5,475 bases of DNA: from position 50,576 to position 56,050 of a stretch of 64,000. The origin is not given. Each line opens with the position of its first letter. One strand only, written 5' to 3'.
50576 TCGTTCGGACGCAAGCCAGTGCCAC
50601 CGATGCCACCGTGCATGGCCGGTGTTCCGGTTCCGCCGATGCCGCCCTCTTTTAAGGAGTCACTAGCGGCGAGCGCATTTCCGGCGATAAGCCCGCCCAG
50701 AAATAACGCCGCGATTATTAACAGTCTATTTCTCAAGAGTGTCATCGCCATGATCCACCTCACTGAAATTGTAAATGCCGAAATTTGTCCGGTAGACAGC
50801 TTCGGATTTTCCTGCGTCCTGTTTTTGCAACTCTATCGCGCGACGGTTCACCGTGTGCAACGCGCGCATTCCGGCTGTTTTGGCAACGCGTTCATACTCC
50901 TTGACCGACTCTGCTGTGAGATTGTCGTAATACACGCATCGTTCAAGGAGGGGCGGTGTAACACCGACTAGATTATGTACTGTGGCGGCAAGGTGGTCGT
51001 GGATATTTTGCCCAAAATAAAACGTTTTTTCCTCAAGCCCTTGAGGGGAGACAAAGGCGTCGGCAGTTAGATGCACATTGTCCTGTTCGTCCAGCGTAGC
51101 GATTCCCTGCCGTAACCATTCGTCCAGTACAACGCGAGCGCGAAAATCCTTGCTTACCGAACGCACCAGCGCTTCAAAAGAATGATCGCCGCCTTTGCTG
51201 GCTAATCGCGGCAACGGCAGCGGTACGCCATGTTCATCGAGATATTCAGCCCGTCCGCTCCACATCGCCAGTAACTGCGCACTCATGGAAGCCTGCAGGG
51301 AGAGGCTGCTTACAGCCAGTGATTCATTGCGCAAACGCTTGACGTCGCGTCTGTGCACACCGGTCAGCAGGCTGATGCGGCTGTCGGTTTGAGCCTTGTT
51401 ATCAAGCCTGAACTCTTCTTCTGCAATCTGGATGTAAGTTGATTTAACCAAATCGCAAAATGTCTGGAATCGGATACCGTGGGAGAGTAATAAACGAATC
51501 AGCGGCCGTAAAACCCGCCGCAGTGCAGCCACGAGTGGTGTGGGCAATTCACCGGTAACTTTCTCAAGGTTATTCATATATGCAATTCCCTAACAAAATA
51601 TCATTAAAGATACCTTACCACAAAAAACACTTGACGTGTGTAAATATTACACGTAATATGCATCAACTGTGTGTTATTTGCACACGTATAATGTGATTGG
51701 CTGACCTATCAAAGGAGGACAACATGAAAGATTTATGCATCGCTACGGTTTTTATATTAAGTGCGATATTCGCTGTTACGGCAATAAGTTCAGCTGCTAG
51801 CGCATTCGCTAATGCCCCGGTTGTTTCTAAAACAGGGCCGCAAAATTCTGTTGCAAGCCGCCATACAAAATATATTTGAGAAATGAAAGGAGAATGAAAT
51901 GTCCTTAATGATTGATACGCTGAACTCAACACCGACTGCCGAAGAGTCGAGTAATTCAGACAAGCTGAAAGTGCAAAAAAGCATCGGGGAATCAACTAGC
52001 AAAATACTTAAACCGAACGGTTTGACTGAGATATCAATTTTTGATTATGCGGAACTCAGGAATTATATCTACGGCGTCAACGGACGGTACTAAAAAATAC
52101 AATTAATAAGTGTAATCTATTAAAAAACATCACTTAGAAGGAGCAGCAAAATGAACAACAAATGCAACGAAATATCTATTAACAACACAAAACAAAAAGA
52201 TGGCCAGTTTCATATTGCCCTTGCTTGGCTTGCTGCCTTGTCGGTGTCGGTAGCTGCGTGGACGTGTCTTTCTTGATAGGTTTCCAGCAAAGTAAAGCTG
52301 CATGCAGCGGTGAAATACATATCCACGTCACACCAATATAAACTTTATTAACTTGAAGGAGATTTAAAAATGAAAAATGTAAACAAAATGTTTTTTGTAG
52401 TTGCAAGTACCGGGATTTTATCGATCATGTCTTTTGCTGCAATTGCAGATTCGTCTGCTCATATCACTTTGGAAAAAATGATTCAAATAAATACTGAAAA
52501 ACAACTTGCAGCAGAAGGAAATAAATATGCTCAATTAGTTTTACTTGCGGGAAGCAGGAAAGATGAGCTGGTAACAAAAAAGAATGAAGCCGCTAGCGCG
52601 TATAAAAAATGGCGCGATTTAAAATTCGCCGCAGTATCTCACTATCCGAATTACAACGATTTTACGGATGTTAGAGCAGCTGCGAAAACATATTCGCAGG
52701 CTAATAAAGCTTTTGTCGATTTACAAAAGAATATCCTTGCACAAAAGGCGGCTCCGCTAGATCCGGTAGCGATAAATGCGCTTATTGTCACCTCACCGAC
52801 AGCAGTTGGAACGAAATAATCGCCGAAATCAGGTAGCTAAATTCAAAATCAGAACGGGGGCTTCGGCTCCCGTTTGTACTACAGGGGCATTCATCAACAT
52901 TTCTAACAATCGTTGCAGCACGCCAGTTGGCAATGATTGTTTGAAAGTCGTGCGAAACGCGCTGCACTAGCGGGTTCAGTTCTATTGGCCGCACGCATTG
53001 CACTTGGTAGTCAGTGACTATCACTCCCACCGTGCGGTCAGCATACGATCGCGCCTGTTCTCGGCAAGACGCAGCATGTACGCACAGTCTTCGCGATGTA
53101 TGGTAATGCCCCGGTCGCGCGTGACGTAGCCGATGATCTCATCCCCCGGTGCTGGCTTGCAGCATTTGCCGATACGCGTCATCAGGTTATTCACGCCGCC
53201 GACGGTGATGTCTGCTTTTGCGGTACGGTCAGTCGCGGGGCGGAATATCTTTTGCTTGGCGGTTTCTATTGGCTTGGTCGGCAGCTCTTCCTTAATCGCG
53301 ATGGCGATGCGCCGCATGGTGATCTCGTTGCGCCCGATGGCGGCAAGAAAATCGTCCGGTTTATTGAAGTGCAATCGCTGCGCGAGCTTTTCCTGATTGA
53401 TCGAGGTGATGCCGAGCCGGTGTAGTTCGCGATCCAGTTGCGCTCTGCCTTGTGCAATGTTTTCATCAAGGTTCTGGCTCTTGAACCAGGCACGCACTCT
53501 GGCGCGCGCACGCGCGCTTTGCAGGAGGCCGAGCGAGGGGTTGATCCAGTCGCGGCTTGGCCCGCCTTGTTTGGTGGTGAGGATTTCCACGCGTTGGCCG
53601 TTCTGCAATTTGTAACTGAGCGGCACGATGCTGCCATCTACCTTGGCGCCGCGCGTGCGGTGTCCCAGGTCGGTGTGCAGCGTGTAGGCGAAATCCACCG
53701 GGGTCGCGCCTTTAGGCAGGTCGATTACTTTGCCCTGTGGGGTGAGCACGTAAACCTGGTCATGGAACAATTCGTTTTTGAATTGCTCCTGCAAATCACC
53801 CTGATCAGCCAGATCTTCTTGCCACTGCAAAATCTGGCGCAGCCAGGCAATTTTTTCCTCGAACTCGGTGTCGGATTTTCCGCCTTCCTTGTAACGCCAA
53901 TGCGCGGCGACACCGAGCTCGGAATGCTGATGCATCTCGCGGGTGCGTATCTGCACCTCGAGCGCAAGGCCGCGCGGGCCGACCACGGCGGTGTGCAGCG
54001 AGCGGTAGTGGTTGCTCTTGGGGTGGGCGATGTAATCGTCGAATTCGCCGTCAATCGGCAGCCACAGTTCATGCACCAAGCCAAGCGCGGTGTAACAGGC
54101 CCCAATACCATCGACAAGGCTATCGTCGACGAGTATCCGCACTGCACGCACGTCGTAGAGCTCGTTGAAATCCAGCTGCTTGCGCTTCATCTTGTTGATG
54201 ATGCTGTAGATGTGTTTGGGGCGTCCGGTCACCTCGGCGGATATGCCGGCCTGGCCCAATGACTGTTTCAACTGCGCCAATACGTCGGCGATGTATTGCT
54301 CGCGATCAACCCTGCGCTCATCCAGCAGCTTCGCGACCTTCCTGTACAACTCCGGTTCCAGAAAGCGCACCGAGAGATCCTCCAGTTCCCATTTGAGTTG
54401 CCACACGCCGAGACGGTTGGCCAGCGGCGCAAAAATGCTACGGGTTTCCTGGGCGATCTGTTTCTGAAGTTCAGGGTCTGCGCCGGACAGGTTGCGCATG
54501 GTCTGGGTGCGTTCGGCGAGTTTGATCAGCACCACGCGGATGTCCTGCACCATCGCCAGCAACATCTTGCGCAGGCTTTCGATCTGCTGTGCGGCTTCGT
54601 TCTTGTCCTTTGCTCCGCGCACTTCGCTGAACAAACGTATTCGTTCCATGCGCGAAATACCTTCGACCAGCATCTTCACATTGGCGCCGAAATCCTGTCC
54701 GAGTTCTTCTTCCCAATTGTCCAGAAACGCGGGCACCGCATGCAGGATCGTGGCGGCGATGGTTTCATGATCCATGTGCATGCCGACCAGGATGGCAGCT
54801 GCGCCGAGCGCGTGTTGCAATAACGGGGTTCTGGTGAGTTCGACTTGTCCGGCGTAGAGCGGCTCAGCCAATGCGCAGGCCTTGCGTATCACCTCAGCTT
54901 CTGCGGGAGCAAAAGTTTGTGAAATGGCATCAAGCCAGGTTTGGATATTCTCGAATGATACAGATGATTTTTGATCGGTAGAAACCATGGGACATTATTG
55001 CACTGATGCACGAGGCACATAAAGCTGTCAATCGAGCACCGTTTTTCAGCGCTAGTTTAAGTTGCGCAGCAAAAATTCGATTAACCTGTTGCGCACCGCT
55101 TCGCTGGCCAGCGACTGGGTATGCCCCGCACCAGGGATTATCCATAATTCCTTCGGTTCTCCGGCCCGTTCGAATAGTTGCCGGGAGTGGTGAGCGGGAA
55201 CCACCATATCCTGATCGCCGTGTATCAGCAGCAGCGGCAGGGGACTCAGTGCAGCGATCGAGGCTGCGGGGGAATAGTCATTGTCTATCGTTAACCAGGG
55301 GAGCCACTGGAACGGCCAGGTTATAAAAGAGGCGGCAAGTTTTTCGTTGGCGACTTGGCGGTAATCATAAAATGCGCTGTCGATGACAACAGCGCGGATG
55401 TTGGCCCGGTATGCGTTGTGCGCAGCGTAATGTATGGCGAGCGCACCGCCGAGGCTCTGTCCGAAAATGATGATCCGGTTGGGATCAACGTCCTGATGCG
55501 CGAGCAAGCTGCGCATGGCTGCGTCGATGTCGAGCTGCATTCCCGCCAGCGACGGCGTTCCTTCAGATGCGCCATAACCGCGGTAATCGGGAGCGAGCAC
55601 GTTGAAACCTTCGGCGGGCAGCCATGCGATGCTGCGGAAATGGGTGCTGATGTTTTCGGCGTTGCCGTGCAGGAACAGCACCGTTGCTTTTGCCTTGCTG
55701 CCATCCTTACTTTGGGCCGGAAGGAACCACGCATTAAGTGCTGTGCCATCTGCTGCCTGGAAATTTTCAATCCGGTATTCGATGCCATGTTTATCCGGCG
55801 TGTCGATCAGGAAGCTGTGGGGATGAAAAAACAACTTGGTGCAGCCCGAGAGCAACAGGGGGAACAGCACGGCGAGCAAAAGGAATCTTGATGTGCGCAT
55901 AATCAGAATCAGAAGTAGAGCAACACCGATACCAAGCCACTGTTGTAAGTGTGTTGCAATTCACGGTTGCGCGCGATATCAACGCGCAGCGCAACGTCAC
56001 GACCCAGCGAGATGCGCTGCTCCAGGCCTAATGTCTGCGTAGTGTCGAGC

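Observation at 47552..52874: Type XI secretion (Slam/DUF560)-like locus with a FecR-domain cargo, an HTH regulator and a divergent operon of four small proteins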

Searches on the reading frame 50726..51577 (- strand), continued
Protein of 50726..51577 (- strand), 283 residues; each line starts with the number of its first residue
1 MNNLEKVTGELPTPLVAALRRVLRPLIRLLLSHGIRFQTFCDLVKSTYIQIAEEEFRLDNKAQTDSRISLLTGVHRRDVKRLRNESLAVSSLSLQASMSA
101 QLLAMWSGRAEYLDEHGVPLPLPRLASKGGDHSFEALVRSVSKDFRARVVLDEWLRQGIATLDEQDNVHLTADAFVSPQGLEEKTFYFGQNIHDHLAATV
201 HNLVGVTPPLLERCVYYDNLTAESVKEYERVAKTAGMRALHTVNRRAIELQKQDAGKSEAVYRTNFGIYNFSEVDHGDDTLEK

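Call 46: search_protein_families(library=pfam, proteins=[L019:8722-9873:+, L021:8797-9840:+, L043:6355-7761:+, L049:8828-10090:+, L052:8852-10345:+, L061:8822-9706:+, L066:8741-9871:+, L053:8722-10650:+, L053:5345-6715:+, L043:5215-6336:+], max_evalue=0.01)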
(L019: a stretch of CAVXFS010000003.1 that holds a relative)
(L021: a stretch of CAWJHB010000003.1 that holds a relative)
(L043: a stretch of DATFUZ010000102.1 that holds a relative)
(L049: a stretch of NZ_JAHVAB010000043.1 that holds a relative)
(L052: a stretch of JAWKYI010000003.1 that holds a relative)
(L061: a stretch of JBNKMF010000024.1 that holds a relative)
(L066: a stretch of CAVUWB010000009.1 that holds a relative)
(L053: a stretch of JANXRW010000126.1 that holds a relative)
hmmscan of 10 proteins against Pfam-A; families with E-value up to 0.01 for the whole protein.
L019:8722-9873:+ (383 aa): 1 family
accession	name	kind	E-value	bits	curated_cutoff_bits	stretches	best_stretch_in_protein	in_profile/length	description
PF04773.18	FecR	-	3.6e-08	34.2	24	1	147-229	2-78/97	FecR protein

L021:8797-9840:+ (347 aa): 1 family
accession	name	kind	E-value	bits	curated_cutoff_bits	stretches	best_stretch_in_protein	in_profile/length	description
PF04773.18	FecR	-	7.1e-08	33.2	24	1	118-200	2-78/97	FecR protein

L043:6355-7761:+ (468 aa): 9 families
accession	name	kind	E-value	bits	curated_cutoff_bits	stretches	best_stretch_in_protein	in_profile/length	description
PF14559.12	TPR_19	-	1.3e-09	38.7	25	1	78-127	1-50/68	Tetratricopeptide repeat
PF07719.23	TPR_2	-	2.9e-06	27.4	27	0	107-126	6-25/34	Tetratricopeptide repeat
PF12895.13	ANAPC3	-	1.3e-05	25.9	27.2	0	87-128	8-49/82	Anaphase-promoting complex, cyclosome, subunit 3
PF13432.12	TPR_16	-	7.2e-05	23.6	32.7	1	72-130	1-59/65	Tetratricopeptide repeat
PF10082.15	BBP2_2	-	0.00025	20.5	23.7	1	374-464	285-375/378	Putative beta-barrel porin 2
PF13428.12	TPR_14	-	0.00054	20.8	23.5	0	106-132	5-31/44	Tetratricopeptide repeat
PF07721.20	TPR_4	-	0.00083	20.2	27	0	37-58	4-25/26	Tetratricopeptide repeat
PF00515.34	TPR_1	-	0.002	18.3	27.8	0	108-126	7-25/34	Tetratricopeptide repeat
PF13830.11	DUF4192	-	0.0039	17.6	27.8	1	73-102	276-305/321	Domain of unknown function (DUF4192)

L049:8828-10090:+ (420 aa): 2 families
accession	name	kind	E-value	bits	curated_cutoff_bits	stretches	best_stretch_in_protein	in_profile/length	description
PF18914.6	DUF5666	-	7.9e-16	58.5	27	2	167-210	10-59/60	Domain of unknown function (DUF5666)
PF19135.5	DUF5818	-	0.0045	17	27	0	327-349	33-55/57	Protein of unknown function (DUF5818)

L052:8852-10345:+ (497 aa): 1 family
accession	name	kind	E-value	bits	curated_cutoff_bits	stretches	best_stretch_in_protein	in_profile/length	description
PF18914.6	DUF5666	-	2e-17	63.6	27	2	104-163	4-60/60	Domain of unknown function (DUF5666)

L061:8822-9706:+ (294 aa): 1 family
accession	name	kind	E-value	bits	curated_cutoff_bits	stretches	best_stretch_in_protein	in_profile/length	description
PF18914.6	DUF5666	-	0.00013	22.6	27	0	119-171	2-59/60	Domain of unknown function (DUF5666)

L066:8741-9871:+ (376 aa): 1 family
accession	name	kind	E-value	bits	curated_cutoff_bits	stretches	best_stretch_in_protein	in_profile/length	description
PF18914.6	DUF5666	-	3.1e-08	34.2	27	1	155-207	2-59/60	Domain of unknown function (DUF5666)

L053:8722-10650:+ (642 aa): 1 family
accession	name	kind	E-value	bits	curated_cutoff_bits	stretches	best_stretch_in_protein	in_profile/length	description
PF04773.18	FecR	-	3.1e-08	34.4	24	1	194-277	2-77/97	FecR protein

L053:5345-6715:+ (457 aa): 12 families
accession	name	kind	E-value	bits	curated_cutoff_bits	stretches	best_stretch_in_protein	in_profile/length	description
PF14559.12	TPR_19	-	1.2e-08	35.6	25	1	85-141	1-57/68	Tetratricopeptide repeat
PF07719.23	TPR_2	-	2.1e-05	24.8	27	0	111-140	3-32/34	Tetratricopeptide repeat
PF13371.12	TPR_9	-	7.5e-05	23.1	35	1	84-150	4-70/73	Tetratricopeptide repeat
PF13432.12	TPR_16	-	0.00017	22.4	32.7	1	79-140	1-62/65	Tetratricopeptide repeat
PF04575.19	SlipAM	-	0.00032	20.7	22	1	174-456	11-288/288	Surface lipoprotein assembly modifier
PF13181.12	TPR_8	-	0.00037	20.9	25.7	0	111-140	3-32/34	Tetratricopeptide repeat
PF13428.12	TPR_14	-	0.00064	20.6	23.5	1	79-118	5-44/44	Tetratricopeptide repeat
PF13176.12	TPR_7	-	0.0014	19.1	27.9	0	113-146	3-36/36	Tetratricopeptide repeat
PF13431.12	TPR_17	-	0.0024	18.4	24.4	1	98-124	2-28/34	Tetratricopeptide repeat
PF14561.12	TPR_20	-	0.0029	18.3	25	1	97-136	10-49/90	Tetratricopeptide repeat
PF13429.12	TPR_15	-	0.0033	17.3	26.2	1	54-135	126-206/280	Tetratricopeptide repeat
PF12895.13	ANAPC3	-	0.0041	17.8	27.2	0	74-134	22-81/82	Anaphase-promoting complex, cyclosome, subunit 3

L043:5215-6336:+ (374 aa): 1 family
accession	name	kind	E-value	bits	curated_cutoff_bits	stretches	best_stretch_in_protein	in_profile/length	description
PF04773.18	FecR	-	3.9e-09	37.3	24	1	150-234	1-77/97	FecR protein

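Call 49: list_cluster_members(proteins=[P0241, P0121, P0001])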
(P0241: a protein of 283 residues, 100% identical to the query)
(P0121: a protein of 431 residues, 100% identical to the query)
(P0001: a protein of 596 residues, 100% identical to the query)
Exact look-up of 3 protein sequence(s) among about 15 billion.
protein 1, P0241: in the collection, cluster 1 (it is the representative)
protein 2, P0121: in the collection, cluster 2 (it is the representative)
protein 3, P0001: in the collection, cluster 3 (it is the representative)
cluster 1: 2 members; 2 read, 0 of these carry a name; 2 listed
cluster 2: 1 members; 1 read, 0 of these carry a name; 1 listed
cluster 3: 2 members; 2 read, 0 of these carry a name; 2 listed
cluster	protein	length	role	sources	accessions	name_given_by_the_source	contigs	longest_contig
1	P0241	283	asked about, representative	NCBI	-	-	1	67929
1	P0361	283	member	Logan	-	-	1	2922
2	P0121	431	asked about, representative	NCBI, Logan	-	-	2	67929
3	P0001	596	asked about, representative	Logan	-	-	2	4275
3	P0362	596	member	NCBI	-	-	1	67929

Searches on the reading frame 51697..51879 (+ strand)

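Call 25: search_protein_families(library=pfam, proteins=[window:51697-51879:+], max_evalue=10)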
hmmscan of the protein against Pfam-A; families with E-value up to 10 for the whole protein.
window:51697-51879:+ (60 aa): 1 family
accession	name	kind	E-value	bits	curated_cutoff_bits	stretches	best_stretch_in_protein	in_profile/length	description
PF13663.11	DUF4148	-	0.12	13.2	27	1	10-49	1-28/62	Domain of unknown function (DUF4148)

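Call 79: search_protein_families(library=pfam, proteins=[window:51724-51879:+], max_evalue=1)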
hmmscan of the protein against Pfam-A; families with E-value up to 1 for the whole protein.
window:51724-51879:+ (51 aa): 1 family
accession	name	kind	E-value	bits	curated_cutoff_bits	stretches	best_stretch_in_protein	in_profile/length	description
PF13663.11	DUF4148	-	0.075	13.9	27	1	1-40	1-28/62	Domain of unknown function (DUF4148)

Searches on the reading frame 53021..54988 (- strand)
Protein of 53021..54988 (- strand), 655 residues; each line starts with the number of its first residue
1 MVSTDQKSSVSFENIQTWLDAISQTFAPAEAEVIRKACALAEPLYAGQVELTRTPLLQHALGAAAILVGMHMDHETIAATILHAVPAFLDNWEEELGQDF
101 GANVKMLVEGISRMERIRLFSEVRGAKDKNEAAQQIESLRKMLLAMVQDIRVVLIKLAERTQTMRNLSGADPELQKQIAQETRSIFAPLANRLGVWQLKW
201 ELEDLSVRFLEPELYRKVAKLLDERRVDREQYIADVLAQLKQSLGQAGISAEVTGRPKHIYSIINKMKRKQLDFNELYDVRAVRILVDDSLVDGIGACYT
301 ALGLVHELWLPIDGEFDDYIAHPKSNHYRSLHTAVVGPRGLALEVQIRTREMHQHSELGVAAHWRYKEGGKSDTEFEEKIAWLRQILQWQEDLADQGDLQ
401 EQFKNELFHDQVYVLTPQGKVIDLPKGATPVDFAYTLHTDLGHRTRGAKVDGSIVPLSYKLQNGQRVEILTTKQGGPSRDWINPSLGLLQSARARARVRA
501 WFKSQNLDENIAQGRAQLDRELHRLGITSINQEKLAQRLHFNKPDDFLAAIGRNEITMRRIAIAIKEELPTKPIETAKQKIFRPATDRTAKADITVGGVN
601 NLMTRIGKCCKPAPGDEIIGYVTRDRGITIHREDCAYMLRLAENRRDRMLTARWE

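Call 3: search_protein_families(library=pfam, proteins=[window:53021-54988:-], max_evalue=0.1)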
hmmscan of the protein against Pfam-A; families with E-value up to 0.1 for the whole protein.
window:53021-54988:- (655 aa): 5 families
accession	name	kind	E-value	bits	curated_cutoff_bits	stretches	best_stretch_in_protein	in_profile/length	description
PF13328.12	HD_4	-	2.6e-57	193.4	27.2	1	37-196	1-156/156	HD domain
PF04607.23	RelA_SpoT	-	4e-39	133.8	27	1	255-370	1-112/113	Region found in RelA / SpoT proteins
PF02824.27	TGS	-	5.9e-24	84.3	22.2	1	412-471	1-60/60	TGS domain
PF19296.4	RelA_AH_RIS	-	1.3e-07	32.4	23.8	1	493-631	8-168/185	RelA/SpoT, AH and RIS domains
PF02597.26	ThiS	-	0.0048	17.8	22.5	1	448-476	45-76/76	ThiS family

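Call 4: search_protein_families(library=ncbifam, proteins=[window:53021-54988:-], max_evalue=0.1)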
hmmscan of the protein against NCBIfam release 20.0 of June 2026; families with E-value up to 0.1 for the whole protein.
window:53021-54988:- (655 aa): 6 families
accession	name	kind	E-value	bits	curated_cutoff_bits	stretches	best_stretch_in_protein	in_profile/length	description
NF008124.0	PRK10872.1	equivalog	2.5e-194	647.9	728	1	55-654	54-657/744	GTP diphosphokinase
TIGR00691.1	spoT_relA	subfamily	2.4e-178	594.7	499.2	1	38-655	2-604/687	RelA/SpoT family protein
NF008303.0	PRK11092.1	equivalog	7.2e-150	500.4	947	1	21-655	10-618/702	bifunctional GTP diphosphokinase/guanosine-3',5'-bis pyrophosphate 3'-pyrophosphohydrolase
NF053588.1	GTPPhKinYjbM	equivalog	1.3e-08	34.9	320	1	252-368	39-161/201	GTP diphosphokinase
NF007171.0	PRK09602.1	subfamily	0.0069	15.3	387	1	424-472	346-396/397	YchF-related putative GTPase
NF041454.1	FspA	equivalog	0.046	14.2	120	0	126-178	63-116/138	flagellum-secreted nonflagellar protein FspA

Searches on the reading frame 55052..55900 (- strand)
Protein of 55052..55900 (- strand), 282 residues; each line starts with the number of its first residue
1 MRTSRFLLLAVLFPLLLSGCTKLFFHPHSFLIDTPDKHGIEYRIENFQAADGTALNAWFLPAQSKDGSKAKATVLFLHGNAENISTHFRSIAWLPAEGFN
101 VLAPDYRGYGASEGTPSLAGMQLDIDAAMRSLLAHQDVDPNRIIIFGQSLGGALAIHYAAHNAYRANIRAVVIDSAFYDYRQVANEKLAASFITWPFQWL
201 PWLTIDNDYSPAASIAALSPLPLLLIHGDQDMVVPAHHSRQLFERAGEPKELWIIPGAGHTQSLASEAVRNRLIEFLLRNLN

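Call 91: search_protein_families(library=pfam, proteins=[window:55052-55900:-], max_evalue=0.001)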
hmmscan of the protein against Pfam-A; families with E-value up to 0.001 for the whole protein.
window:55052-55900:- (282 aa): 12 families
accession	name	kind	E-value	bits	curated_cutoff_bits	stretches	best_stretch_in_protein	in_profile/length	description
PF12146.15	Hydrolase_4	-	3.9e-26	92.2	27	2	69-205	2-139/239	Serine aminopeptidase, S33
PF00561.26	Abhydrolase_1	-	1.4e-20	74.5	25.8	2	73-181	2-110/245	alpha/beta hydrolase fold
PF12697.13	Abhydrolase_6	-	1.3e-15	59.1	26.3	1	74-264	1-208/217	Alpha/beta hydrolase family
PF00326.27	Peptidase_S9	-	1.6e-14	54.4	22.6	1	90-281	6-210/213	Prolyl oligopeptidase family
PF20434.5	BD-FAE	-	2.2e-09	37.6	26.8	1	76-165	18-113/215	BD-FAE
PF02230.22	Abhydrolase_2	-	1.9e-07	31.6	23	0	136-186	101-148/217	Phospholipase/Carboxylesterase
PF05448.18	AXE1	-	2.2e-07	30.4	21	1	123-184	158-217/321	Acetyl xylan esterase (AXE1)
PF01738.24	DLH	-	5.1e-07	29.9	21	1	121-261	77-187/217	Dienelactone hydrolase family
PF02129.25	Peptidase_S15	-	7.5e-07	29.5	23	0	85-182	36-134/262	X-Pro dipeptidyl-peptidase (S15 family)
PF07859.19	Abhydrolase_3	-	1.2e-05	25.6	25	1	124-188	51-120/210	alpha/beta hydrolase fold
PF03959.19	FSH1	-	0.00033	20.8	21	0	145-257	105-197/211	Serine hydrolase (FSH1)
PF07819.20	PGAP1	-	0.00034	20.9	24.3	0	130-188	80-139/233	PGAP1-like alpha/beta domain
